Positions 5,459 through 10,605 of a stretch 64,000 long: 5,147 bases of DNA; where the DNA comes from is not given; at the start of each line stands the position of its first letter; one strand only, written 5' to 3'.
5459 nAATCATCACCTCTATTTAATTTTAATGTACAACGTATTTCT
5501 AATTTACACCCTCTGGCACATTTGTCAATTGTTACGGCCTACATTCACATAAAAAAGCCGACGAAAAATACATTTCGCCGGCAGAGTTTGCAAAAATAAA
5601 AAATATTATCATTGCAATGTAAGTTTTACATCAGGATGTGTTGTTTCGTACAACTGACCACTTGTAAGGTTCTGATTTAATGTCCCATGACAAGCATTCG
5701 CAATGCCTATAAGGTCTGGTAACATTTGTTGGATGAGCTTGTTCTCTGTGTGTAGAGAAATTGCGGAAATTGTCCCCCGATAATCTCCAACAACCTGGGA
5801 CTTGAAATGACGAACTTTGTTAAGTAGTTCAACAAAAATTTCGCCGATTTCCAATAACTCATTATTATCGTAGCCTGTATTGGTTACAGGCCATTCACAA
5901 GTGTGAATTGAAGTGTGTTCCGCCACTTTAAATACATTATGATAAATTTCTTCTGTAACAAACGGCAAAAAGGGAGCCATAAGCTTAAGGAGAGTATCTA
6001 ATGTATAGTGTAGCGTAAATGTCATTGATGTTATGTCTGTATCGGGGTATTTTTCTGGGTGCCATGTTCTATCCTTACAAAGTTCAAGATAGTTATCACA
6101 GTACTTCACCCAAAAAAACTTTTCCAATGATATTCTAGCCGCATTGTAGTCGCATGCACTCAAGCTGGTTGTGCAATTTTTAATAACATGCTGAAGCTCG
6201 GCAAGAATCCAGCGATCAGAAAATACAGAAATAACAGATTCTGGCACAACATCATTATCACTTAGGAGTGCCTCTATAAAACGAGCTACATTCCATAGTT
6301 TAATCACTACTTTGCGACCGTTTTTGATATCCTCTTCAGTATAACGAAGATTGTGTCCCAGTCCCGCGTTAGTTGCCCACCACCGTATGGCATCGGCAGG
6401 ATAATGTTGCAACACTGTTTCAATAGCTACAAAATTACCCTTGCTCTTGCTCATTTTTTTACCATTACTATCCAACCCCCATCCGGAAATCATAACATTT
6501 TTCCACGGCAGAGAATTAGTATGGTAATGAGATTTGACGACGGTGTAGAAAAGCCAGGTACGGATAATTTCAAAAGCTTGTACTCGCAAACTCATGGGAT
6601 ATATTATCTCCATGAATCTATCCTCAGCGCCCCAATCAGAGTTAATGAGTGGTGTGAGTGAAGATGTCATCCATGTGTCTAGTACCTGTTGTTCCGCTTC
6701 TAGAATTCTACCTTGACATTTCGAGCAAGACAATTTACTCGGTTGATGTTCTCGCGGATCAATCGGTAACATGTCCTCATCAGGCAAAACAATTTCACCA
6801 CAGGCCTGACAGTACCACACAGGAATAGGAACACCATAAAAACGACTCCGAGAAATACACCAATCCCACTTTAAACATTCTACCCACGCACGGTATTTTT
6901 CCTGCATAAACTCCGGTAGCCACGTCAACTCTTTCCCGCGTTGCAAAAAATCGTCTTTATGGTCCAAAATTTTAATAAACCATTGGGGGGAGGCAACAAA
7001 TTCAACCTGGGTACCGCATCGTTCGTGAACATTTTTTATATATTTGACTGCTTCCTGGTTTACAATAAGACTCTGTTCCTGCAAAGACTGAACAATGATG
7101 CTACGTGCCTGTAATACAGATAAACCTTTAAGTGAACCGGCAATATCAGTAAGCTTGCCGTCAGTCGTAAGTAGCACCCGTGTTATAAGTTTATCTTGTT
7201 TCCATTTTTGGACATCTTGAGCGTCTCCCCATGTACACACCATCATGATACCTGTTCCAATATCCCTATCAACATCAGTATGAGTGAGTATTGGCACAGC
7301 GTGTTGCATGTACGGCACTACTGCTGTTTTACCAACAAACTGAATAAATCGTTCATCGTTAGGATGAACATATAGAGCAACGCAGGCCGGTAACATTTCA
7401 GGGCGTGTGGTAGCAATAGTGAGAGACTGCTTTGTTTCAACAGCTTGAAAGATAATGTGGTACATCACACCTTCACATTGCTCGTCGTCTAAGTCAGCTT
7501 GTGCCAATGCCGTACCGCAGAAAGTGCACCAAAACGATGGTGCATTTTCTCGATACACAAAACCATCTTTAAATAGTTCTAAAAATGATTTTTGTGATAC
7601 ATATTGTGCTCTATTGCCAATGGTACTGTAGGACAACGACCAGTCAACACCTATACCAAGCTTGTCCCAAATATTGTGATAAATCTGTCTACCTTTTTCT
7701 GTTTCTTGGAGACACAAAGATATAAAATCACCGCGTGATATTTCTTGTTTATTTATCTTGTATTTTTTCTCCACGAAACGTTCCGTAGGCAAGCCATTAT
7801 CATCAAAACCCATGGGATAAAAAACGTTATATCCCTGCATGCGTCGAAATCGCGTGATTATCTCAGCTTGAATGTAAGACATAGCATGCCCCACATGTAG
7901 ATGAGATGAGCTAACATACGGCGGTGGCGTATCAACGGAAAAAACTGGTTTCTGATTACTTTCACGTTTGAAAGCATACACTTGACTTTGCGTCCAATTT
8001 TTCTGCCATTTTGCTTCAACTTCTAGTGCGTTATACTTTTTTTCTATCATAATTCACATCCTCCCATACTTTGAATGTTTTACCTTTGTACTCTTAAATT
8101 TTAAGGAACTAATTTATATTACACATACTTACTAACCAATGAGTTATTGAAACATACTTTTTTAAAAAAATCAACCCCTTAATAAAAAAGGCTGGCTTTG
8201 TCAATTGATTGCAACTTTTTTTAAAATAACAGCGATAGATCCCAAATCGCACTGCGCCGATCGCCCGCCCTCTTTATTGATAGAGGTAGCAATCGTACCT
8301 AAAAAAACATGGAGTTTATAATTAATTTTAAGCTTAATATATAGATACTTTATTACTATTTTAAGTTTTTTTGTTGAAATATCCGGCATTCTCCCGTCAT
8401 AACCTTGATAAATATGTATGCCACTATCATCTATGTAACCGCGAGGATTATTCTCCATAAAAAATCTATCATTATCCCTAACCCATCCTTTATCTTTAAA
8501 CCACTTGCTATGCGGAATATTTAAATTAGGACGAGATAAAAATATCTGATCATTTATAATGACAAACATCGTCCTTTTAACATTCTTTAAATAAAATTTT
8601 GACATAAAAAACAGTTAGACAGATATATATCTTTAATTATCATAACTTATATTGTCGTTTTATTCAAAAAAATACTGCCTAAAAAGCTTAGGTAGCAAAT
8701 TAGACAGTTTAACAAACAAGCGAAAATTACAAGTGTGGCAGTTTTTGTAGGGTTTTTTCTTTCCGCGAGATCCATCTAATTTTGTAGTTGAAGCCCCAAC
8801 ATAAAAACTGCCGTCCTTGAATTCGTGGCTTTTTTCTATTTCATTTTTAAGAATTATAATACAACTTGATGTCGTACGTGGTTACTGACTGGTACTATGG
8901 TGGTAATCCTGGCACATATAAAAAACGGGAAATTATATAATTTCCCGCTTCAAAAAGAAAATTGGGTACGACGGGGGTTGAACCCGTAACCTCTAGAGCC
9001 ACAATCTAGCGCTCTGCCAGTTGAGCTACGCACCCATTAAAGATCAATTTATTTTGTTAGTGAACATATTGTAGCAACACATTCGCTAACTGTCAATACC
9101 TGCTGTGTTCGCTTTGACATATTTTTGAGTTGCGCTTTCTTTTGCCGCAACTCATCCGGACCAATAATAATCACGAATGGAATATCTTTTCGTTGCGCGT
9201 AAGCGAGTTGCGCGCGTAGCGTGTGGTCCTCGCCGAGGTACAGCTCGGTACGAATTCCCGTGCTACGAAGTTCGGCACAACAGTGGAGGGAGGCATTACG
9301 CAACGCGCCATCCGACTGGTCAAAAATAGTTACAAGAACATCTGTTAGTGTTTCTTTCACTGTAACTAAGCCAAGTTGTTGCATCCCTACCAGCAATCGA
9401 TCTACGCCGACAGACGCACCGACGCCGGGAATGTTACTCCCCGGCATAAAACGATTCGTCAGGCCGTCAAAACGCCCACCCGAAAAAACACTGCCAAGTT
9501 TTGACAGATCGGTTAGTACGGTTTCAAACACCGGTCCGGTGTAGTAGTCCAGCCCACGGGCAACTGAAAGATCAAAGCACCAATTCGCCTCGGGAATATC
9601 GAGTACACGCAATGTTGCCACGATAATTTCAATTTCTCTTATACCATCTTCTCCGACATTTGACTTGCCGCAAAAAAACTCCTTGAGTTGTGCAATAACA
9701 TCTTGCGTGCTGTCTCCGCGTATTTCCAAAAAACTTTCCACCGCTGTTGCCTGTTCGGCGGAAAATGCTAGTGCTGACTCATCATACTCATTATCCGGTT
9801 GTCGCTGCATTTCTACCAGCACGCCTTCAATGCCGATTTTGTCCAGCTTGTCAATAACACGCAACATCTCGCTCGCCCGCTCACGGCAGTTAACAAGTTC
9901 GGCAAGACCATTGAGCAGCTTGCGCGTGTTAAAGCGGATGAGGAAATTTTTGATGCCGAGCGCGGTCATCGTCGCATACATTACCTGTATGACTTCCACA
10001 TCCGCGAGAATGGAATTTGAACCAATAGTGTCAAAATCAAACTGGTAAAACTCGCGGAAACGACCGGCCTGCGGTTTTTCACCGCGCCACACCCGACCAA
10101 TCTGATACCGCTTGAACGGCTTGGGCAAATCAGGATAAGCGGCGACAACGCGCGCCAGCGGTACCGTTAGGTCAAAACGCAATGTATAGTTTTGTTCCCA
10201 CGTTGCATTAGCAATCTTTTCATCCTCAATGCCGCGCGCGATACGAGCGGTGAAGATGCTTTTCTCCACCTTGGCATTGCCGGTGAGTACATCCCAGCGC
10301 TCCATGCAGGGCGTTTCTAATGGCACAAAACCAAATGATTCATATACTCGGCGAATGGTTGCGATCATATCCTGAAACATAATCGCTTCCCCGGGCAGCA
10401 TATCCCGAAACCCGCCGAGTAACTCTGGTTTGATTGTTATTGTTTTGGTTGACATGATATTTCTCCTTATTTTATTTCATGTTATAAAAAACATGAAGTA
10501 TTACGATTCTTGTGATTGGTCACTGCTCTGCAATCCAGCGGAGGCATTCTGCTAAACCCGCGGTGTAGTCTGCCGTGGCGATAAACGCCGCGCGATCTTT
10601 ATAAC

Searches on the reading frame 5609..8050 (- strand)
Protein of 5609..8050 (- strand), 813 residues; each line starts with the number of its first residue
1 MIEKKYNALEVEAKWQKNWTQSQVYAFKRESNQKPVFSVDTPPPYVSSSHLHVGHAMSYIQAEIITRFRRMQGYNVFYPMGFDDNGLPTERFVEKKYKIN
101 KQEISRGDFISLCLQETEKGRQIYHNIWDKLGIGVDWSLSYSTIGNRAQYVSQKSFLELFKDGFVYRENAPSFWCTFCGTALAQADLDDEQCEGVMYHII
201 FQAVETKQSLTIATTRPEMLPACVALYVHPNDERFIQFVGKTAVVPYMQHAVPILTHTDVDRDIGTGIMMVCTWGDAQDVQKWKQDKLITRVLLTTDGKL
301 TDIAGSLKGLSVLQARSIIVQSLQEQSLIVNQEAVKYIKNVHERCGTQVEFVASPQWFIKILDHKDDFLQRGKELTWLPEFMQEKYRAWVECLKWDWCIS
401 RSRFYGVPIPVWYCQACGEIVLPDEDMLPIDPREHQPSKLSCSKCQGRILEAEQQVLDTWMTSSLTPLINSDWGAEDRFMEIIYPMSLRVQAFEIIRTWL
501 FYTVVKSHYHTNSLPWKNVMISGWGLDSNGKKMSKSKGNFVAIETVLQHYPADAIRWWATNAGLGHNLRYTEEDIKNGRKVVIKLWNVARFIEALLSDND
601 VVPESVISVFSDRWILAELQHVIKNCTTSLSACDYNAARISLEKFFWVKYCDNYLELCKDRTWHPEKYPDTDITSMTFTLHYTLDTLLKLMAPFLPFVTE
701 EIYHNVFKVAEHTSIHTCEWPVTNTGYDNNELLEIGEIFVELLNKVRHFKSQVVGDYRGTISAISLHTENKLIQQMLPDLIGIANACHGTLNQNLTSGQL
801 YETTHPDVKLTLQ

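Call 20: search_protein_families(library=ncbifam, proteins=[window:5609-8050:-], max_evalue=0.001)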
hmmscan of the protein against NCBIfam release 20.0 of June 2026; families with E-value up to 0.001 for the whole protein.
window:5609-8050:- (813 aa): 19 families
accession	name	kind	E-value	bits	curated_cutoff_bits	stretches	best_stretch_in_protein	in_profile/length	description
NF009687.0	PRK13208.1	equivalog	1.3e-291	969.5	738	1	2-788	6-785/801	valine--tRNA ligase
NF000540.1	alt_ValS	exception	2e-225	750.5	900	1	10-776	8-810/827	valine--tRNA ligase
TIGR00422.1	valS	equivalog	8.1e-208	692.4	612.1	1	3-773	2-764/863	valine--tRNA ligase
NF004349.1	PRK05729.1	equivalog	8.1e-158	527.2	704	1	3-765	1-740/860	valine--tRNA ligase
NF011492.0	PRK14900.1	equivalog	5.8e-118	395.3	1783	1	3-725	10-730/1044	valine--tRNA ligase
TIGR00392.1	ileS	equivalog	2.2e-111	373.6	621.4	2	306-757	373-840/861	isoleucine--tRNA ligase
NF008957.0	PRK12300.1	subfamily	3.8e-66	223.7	677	3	5-233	3-241/946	leucine--tRNA ligase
NF040702.1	ileS_w_GNAT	exception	1.2e-57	195.3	1999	2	249-720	490-968/1100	isoleucine--tRNA ligase, N-acetyltransferase domain-containing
NF000258.1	MupB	exception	5e-57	193.5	1900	2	258-777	302-830/1033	mupirocin-resistant isoleucine--tRNA ligase MupB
NF000257.1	MupA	exception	7.9e-55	186.1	1900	2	262-784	302-835/1024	mupirocin-resistant isoleucine--tRNA ligase MupA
TIGR00396.1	leuS_bact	equivalog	3e-51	174.5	548.4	3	6-189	1-169/843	leucine--tRNA ligase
TIGR00395.1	leuS_arch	equivalog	1.5e-47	162.2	648.5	2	481-749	569-816/938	leucine--tRNA ligase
TIGR00398.1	metG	equivalog_domain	6.6e-30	104.3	336.35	2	39-193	3-140/530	methionine--tRNA ligase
NF001100.0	PRK00133.1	equivalog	6.8e-26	91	587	2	44-183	14-137/676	methionine--tRNA ligase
NF008900.0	PRK12267.1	equivalog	1.5e-20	73.3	598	2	37-192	6-146/648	methionine--tRNA ligase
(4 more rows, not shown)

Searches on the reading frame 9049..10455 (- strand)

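Call 58: search_protein_families(library=pfam, proteins=[window:9049-10455:-], max_evalue=0.001)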
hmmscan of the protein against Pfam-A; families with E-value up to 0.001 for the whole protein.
window:9049-10455:- (468 aa): 6 families
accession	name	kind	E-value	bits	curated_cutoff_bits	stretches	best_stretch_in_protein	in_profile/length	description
PF13393.11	tRNA-synt_His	-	2.2e-36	126.1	25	1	15-354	1-308/308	Histidyl-tRNA synthetase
PF03129.25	HGTP_anticodon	-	5.2e-14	52.6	21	1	373-463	2-91/94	Anticodon binding domain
PF00587.30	tRNA-synt_2b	-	4.6e-05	24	29.3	1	112-231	33-110/179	tRNA synthetase class II core domain (G, H, P, S and T)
PF00152.25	tRNA-synt_2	-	0.00011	21.8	25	0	116-148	94-122/308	tRNA synthetases class II (D, K and N)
PF01409.25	tRNA-synt_2d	-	0.00078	19.4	19.8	0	26-176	18-163/246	tRNA synthetases class II core domain (F)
PF12745.12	HGTP_anticodon2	-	0.00093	19.2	24.4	0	371-461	6-98/261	Anticodon binding domain of tRNAs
